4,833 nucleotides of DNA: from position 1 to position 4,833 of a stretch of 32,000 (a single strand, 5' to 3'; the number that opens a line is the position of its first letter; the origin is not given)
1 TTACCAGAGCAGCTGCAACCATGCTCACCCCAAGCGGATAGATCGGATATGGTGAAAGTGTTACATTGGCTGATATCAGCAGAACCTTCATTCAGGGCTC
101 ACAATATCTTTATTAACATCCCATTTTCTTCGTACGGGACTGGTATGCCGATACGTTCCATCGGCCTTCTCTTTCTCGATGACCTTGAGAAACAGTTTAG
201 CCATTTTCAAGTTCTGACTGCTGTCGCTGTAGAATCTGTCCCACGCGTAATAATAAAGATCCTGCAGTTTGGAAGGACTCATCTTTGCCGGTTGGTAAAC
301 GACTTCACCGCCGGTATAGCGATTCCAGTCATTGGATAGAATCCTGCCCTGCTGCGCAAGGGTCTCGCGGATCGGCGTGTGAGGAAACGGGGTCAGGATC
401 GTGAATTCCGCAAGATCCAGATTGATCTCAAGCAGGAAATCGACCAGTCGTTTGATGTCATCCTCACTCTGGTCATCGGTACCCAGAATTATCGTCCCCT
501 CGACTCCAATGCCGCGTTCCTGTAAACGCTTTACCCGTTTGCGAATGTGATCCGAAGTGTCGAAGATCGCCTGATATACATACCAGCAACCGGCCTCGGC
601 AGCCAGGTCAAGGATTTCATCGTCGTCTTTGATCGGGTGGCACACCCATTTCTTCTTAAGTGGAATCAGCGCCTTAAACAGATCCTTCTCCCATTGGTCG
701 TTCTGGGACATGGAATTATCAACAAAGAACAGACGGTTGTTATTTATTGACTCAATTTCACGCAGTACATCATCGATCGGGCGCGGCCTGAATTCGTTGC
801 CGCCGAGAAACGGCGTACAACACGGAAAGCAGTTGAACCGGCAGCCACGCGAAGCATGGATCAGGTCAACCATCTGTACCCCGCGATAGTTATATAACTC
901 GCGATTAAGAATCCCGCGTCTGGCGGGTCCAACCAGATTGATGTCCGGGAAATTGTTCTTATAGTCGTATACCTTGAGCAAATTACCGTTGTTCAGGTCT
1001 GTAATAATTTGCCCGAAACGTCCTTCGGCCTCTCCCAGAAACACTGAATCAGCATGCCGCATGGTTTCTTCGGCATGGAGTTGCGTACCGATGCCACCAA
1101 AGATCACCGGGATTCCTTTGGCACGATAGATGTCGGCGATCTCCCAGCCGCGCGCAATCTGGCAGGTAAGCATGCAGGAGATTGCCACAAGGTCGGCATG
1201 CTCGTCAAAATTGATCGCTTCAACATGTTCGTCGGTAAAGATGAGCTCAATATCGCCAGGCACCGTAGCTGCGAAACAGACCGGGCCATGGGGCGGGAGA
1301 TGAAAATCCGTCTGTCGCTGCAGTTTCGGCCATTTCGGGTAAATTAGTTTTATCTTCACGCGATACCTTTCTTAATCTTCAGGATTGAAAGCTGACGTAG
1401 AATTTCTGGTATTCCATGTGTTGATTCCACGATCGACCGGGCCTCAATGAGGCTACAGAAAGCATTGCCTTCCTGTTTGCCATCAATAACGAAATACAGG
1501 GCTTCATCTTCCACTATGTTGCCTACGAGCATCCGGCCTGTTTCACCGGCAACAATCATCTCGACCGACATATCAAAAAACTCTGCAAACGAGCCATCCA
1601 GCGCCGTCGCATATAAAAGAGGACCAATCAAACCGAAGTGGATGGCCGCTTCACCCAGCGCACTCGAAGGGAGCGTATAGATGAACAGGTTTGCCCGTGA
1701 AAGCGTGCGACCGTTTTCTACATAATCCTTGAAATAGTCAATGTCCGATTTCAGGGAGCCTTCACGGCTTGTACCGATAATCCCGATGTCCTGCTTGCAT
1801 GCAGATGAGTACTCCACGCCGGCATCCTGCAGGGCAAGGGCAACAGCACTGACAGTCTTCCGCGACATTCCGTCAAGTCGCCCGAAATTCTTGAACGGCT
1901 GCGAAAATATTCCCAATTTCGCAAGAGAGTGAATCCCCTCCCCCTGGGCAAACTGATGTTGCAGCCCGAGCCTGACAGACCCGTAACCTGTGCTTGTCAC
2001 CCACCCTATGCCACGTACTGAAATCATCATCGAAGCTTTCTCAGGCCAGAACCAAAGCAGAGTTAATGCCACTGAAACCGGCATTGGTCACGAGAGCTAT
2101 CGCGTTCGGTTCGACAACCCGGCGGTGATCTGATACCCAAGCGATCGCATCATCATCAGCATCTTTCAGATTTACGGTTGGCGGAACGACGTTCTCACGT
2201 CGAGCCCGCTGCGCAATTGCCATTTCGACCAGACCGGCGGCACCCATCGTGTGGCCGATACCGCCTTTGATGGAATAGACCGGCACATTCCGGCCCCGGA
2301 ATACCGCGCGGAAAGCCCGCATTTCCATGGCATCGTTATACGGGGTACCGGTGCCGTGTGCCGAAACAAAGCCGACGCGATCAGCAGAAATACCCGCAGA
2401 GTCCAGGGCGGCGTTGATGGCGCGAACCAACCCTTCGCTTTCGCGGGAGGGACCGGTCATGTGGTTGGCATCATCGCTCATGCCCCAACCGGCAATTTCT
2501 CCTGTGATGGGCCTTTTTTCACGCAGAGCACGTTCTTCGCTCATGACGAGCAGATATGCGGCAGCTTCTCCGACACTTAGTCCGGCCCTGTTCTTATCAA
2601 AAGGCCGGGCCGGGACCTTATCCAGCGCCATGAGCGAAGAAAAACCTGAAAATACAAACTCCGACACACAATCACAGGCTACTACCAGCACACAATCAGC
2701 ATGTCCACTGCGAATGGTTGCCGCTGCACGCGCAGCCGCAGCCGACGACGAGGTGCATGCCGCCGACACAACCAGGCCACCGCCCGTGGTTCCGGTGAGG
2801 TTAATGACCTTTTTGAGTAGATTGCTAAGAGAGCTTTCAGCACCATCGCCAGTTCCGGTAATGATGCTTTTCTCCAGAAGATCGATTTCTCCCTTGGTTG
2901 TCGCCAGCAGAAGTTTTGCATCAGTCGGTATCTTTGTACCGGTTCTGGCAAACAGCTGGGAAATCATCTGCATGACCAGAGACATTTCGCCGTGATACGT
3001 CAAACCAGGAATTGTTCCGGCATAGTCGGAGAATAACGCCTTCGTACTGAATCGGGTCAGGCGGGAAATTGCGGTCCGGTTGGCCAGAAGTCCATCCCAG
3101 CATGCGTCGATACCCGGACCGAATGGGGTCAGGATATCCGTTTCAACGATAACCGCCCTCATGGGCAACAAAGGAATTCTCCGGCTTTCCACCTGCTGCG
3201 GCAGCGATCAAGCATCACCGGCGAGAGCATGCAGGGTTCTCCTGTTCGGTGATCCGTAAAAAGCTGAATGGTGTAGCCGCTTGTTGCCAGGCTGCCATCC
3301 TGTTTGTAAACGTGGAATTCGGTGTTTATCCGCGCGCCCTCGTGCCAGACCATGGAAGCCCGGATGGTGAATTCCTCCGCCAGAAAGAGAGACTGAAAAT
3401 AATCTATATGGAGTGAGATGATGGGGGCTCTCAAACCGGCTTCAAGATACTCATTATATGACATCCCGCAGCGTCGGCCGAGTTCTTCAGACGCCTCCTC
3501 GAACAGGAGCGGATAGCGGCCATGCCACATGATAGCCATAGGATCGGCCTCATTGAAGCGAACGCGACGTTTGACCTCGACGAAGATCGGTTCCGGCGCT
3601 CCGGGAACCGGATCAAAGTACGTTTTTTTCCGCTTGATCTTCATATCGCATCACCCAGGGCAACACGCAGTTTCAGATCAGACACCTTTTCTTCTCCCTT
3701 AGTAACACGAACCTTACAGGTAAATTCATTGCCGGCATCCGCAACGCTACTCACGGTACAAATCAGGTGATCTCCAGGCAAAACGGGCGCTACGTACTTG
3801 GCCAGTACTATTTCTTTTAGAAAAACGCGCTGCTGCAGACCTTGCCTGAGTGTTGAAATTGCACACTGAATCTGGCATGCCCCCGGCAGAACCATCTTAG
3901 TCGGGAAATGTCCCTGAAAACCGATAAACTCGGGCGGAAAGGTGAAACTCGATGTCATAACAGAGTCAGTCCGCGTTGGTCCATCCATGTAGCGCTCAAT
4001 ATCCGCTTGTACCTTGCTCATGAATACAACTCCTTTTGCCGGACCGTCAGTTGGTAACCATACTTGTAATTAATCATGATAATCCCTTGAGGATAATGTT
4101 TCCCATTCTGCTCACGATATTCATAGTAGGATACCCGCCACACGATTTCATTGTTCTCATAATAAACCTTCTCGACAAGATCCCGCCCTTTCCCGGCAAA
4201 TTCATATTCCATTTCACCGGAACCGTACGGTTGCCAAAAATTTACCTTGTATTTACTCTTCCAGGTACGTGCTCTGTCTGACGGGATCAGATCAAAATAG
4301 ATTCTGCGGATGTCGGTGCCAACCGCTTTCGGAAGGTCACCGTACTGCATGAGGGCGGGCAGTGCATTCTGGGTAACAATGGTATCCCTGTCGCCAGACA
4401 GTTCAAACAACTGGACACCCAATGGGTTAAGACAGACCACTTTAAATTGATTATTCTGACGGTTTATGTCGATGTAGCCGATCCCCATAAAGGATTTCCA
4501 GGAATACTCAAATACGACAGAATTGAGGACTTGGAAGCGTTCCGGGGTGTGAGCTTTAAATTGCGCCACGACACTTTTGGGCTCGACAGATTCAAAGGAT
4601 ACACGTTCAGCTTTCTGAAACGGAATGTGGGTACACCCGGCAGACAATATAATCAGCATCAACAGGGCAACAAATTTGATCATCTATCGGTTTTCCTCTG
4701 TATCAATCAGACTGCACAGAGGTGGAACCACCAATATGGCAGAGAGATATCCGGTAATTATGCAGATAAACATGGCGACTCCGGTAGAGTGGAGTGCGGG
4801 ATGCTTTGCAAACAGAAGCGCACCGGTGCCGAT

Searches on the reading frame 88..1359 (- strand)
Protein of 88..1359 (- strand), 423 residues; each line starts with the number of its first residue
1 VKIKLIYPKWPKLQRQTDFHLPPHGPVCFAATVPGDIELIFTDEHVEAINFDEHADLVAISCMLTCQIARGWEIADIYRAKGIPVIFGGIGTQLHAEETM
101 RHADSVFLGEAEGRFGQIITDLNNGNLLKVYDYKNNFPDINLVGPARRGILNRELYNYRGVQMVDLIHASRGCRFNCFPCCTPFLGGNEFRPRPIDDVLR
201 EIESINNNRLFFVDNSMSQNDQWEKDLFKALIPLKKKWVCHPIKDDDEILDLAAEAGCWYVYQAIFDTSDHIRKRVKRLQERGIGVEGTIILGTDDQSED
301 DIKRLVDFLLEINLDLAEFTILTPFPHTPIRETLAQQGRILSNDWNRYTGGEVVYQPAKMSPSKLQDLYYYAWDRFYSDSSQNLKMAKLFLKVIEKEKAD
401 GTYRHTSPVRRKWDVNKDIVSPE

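Call 5: search_protein_families(library=pfam, proteins=[window:88-1359:-], max_evalue=0.01)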
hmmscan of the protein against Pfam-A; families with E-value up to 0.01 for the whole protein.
window:88-1359:- (423 aa): 2 families
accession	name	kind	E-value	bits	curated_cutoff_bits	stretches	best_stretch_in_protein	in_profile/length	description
PF02310.24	B12-binding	-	3.1e-08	33.9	32.1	1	41-117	38-119/121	B12 binding domain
PF04055.27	Radical_SAM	-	1.1e-07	32.7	29.5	1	170-308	4-165/166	Radical SAM superfamily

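Call 38: search_protein_families(library=ncbifam, proteins=[window:88-1359:-], max_evalue=0.001)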
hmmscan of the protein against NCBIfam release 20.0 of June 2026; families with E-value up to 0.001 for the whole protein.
window:88-1359:- (423 aa): 14 families
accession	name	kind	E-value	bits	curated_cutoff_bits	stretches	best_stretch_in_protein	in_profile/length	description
TIGR04013.1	B12_SAM_MJ_1487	hypoth_equivalog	2e-15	56.5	251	1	44-207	33-194/382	TIGR04013 family B12-binding domain/radical SAM domain-containing protein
TIGR03471.1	HpnJ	equivalog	1.5e-13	50.5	577.6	1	167-361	200-412/472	hopanoid biosynthesis associated radical SAM protein HpnJ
TIGR04072.2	rSAM_ladder_B12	equivalog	8.2e-13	47.8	360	1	76-230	92-250/443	lipid biosynthesis B12-binding/radical SAM protein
TIGR04014.1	B12_SAM_MJ_0865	equivalog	1e-09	37.7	360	0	269-336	293-360/434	methyl-coenzyme M reductase glutamine C-methyltransferase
TIGR02026.1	BchE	equivalog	1.9e-09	36.9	481.35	1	149-377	178-428/497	magnesium-protoporphyrin IX monomethyl ester anaerobic oxidative cyclase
TIGR04479.1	bcpD_PhpK_rSAM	subfamily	3.4e-09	35.6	600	1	157-283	234-380/504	PhpK family radical SAM P-methyltransferase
NF033070.1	rSAM_AprD4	equivalog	2.2e-07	30.2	500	1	148-366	178-421/456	AprD4 family radical SAM diol-dehydratase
TIGR04428.1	B12_rSAM_trp_MT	equivalog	4.1e-06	25.4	500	0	158-275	211-338/558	tryptophan 2-C-methyltransferase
TIGR04367.1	HpnR_B12_rSAM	equivalog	5.3e-06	25.2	650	1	83-335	91-374/490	hopanoid C-3 methylase HpnR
NF038361.1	rSAM_Sden_1168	equivalog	4.1e-05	22.3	575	0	159-242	278-362/560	Sden_1168 family B12-binding radical SAM P-methyltransferase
TIGR04295.1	B12_rSAM_oligo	hypoth_equivalog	0.00011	21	400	1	167-265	203-301/422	TIGR04295 family B12-binding domain-containing radical SAM protein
TIGR04385.1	B12_rSAM_cofa1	equivalog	0.00014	21.2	450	1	83-207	100-238/438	B12 lower ligand biosynthesis radical SAM protein BzaD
TIGR01125.1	TIGR01125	equivalog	0.0002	20.6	356.95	0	167-207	140-179/432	30S ribosomal protein S12 methylthiotransferase RimO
TIGR00089.1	TIGR00089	subfamily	0.00022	20.1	251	0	44-207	26-182/429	MiaB/RimO family radical SAM methylthiotransferase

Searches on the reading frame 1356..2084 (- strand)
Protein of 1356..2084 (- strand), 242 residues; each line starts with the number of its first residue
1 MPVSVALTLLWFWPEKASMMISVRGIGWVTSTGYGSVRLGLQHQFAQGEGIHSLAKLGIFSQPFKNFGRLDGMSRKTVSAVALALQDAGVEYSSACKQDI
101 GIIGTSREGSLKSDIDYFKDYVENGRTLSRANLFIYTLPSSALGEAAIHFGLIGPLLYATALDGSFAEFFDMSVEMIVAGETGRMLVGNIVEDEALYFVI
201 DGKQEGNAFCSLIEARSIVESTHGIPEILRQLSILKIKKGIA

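Call 5: search_protein_families(library=pfam, proteins=[window:1356-2084:-], max_evalue=0.01)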
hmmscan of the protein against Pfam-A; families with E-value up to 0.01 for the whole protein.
window:1356-2084:- (242 aa): 1 family
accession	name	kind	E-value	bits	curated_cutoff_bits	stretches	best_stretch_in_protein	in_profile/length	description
PF00109.32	ketoacyl-synt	-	8e-06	26.1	20.8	1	60-188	76-199/252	Beta-ketoacyl synthase, N-terminal domain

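Call 38: search_protein_families(library=ncbifam, proteins=[window:1356-2084:-], max_evalue=0.001)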
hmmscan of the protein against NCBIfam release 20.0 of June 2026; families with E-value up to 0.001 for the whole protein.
window:1356-2084:- (242 aa): 1 family
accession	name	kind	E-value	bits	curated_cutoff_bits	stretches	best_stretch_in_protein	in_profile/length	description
TIGR03150.1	fabF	equivalog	0.00029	19.6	493.75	1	65-189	63-187/407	beta-ketoacyl-ACP synthase II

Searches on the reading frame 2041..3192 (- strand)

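Call 5: search_protein_families(library=pfam, proteins=[window:2041-3192:-], max_evalue=0.01)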
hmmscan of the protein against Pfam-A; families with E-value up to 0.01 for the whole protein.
window:2041-3192:- (383 aa): 3 families
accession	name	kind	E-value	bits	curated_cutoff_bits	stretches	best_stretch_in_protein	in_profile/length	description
PF02801.28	Ketoacyl-synt_C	-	6.8e-30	104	20.8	1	231-342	2-118/119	Beta-ketoacyl synthase, C-terminal domain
PF00109.32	ketoacyl-synt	-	1.6e-16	61.2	20.8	1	109-222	143-252/252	Beta-ketoacyl synthase, N-terminal domain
PF08545.16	ACP_syn_III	-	0.0028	18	24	1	142-180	3-41/80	3-Oxoacyl-[acyl-carrier-protein (ACP)] synthase III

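Call 38: search_protein_families(library=ncbifam, proteins=[window:2041-3192:-], max_evalue=0.001)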
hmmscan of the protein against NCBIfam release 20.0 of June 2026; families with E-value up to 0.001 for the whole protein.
window:2041-3192:- (383 aa): 24 families
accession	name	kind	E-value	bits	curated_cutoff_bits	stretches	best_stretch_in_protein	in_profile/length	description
TIGR03150.1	fabF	equivalog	1e-61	208.9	493.75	1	122-382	136-406/407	beta-ketoacyl-ACP synthase II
NF005589.0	PRK07314.1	subfamily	9.6e-61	205.8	387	2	121-382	138-409/413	beta-ketoacyl-ACP synthase II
NF006618.0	PRK09185.1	subfamily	1.1e-57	195.9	407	1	122-382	137-390/394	beta-ketoacyl-ACP synthase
NF058662.1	cispenta_AmcF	equivalog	2.3e-57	194.7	325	1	21-382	10-367/369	cispentacin biosynthesis acyltransferase subunit AmcF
NF004970.0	PRK06333.1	subfamily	1.6e-51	175.5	525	1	134-382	161-419/424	beta-ketoacyl-ACP synthase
NF005076.0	PRK06501.1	equivalog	1.4e-48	165.9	629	1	126-383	155-421/425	beta-ketoacyl-ACP synthase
NF006274.0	PRK08439.1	equivalog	4.7e-48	164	621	1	120-381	135-402/406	beta-ketoacyl-ACP synthase II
NF004618.0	PRK05952.1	equivalog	4.5e-46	157.5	455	1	134-382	135-380/384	beta-ketoacyl-ACP synthase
NF006434.0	PRK08722.1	equivalog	6.6e-44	150.4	759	1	131-382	149-411/414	beta-ketoacyl-ACP synthase II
NF005490.0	PRK07103.1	equivalog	6e-43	147.4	445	1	129-382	152-410/414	polyketide beta-ketoacyl:acyl carrier protein synthase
NF006587.0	PRK09116.1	equivalog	1.1e-42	146.3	470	1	140-382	158-404/408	beta-ketoacyl-ACP synthase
NF005916.1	PRK07910.1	equivalog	3.6e-37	128.3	560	1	136-382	160-415/418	KasA/KasB family beta-ketoacyl-ACP synthase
NF005935.0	PRK07967.1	equivalog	3.5e-25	88.7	630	1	140-382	156-401/406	beta-ketoacyl-ACP synthase I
NF045894.1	PKS_plus_SDR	equivalog_domain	3e-22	78.1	1740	1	132-356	159-389/1515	type I polyketide synthase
TIGR02813.1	omega_3_PfaA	subfamily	6.5e-19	66.2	1010.1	1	133-344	193-411/2582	polyketide-type polyunsaturated fatty acid synthase PfaA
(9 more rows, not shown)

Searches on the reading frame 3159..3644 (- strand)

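Call 5: search_protein_families(library=pfam, proteins=[window:3159-3644:-], max_evalue=0.01)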
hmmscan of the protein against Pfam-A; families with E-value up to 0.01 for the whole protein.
window:3159-3644:- (161 aa): 2 families
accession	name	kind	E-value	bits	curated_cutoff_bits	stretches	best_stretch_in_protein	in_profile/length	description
PF13279.12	4HBT_2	-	6.5e-15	56.1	25.5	1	28-146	1-120/122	Thioesterase-like superfamily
PF03061.28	4HBT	-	1.4e-08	35.3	20.6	1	38-119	3-77/79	Thioesterase superfamily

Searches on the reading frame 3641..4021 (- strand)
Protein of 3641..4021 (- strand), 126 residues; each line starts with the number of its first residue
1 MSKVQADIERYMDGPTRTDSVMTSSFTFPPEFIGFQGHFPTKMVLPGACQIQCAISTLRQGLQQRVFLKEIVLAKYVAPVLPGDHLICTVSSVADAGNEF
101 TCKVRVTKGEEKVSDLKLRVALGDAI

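Call 5: search_protein_families(library=pfam, proteins=[window:3641-4021:-], max_evalue=0.01)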
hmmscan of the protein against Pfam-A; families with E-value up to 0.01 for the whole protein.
window:3641-4021:- (126 aa): 2 families
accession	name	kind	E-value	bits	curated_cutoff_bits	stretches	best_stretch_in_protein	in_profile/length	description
PF22818.2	ApeI-like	-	2.2e-06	28.4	28.5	1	11-88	7-82/119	ApeI dehydratase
PF07977.19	FabA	-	0.0024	17.9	23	1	35-107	40-128/138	FabA-like domain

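Call 30: search_solved_structures(query=window:3644-4021:-, max_evalue=10, show_alignments=3)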
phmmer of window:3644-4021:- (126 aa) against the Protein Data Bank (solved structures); distinct sequences matched with E-value up to 10: 24.
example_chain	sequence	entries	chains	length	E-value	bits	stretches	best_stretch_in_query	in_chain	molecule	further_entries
6qsr_A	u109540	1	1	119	0.00039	24.1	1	12-90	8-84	AMP-dependent synthetase and ligase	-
4zw0_A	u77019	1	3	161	0.0014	22.3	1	34-97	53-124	3-hydroxyacyl-[acyl-carrier-protein] dehydratase FabZ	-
3esi_A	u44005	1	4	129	0.0019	21.9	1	23-90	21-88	uncharacterized protein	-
2okh_A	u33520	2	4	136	0.0044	20.7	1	35-90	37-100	Beta-hydroxyacyl-ACP dehydratase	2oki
1zhg_A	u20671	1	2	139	0.0046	20.7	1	35-89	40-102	beta hydroxyacyl-acyl carrier protein dehydratase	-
1z6b_A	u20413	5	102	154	0.006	20.3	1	35-89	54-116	fatty acid synthesis protein | Beta-hydroxyacyl-ACP dehydratase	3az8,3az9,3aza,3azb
5bux_A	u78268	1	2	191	0.011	19.5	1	34-96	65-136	3-hydroxyacyl-[acyl-carrier-protein] dehydratase FabZ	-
5buw_A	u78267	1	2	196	0.012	19.3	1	35-96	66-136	3-hydroxyacyl-[acyl-carrier-protein] dehydratase FabZ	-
8ayd_AA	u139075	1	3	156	0.024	18.4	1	35-91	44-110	3-hydroxyacyl-[acyl-carrier-protein] dehydratase FabZ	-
7qv0_A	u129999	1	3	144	0.028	18.2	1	35-115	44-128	Beta-hydroxyacyl-(Acyl-carrier-protein) dehydratase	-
4i83_A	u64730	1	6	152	0.04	17.6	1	34-93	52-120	3-hydroxyacyl-[acyl-carrier-protein] dehydratase FabZ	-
6n3p_A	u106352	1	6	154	0.063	17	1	35-91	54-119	3-hydroxyacyl-[acyl-carrier-protein] dehydratase FabZ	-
8ayb_A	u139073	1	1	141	0.069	16.9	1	35-115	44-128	Beta-hydroxyacyl-(Acyl-carrier-protein) dehydratase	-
8ayc_A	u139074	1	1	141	0.11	16.3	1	35-115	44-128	Beta-hydroxyacyl-(Acyl-carrier-protein) dehydratase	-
3d6x_A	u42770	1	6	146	0.11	16.2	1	35-120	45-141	(3R)-hydroxymyristoyl-[acyl-carrier-protein] dehydratase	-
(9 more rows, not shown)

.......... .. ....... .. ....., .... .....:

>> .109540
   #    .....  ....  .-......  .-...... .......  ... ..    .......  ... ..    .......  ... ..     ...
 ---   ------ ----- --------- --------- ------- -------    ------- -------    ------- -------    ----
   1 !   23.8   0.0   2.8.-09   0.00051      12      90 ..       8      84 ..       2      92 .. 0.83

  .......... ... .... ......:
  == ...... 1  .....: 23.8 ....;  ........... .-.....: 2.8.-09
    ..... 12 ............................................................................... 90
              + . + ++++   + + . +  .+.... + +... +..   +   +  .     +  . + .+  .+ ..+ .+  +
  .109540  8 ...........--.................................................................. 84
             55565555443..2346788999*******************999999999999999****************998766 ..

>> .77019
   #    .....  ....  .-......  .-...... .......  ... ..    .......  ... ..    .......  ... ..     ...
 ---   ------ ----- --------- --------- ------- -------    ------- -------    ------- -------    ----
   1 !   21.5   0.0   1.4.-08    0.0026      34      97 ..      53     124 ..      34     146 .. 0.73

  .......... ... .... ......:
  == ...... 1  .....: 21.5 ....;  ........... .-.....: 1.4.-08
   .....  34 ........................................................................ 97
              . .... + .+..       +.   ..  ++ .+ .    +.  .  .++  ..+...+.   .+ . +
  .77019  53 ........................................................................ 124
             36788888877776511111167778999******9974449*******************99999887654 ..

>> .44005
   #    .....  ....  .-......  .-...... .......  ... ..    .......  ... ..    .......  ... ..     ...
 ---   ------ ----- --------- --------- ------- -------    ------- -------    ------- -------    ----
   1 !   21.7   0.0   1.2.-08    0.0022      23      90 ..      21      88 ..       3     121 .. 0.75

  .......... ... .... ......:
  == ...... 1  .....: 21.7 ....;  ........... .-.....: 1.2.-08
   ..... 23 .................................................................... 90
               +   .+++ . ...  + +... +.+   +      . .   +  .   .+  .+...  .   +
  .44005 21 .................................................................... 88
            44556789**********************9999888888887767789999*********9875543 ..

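Call 38: search_protein_families(library=ncbifam, proteins=[window:3641-4021:-], max_evalue=0.001)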
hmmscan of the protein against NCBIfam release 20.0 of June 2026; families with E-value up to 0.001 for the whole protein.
window:3641-4021:- (126 aa): 4 families
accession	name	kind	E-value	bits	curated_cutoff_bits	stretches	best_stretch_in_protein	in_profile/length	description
NF000582.1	PRK00006.1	equivalog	2.8e-07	30.5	113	1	35-119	43-134/137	3-hydroxyacyl-ACP dehydratase FabZ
TIGR01750.1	fabZ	equivalog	4.4e-06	26.6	155.15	1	35-118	44-137/141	3-hydroxyacyl-ACP dehydratase FabZ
NF009667.0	PRK13188.1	equivalog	3.9e-05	22.5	465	1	35-99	363-435/464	bifunctional UDP-3-O-[3-hydroxymyristoyl] N-acetylglucosamine deacetylase/3-hydroxyacyl-ACP dehydratase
NF058663.1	cispen_cyc_AmcE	equivalog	0.0006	19.9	140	0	21-117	33-137/153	cispentacin biosynthesis cyclizing decarboxylase AmcE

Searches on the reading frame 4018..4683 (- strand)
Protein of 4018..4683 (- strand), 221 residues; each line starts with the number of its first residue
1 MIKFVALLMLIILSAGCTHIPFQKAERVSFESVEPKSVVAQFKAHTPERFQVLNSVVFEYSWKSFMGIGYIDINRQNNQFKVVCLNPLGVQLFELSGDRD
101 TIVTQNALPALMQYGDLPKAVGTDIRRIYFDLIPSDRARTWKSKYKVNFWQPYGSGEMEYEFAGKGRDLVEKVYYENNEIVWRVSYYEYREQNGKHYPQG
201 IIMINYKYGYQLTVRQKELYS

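Call 5: search_protein_families(library=pfam, proteins=[window:4018-4683:-], max_evalue=0.01)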
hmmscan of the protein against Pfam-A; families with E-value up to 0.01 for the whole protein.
window:4018-4683:- (221 aa): 2 families
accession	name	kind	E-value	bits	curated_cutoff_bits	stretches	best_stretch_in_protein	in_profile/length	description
PF11659.14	DUF3261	-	1.1e-07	32.2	22.3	1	74-215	22-134/137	Protein of unknown function (DUF3261)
PF03550.21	LolB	-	0.0014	19.2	23.7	1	69-207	20-141/151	Outer membrane lipoprotein LolB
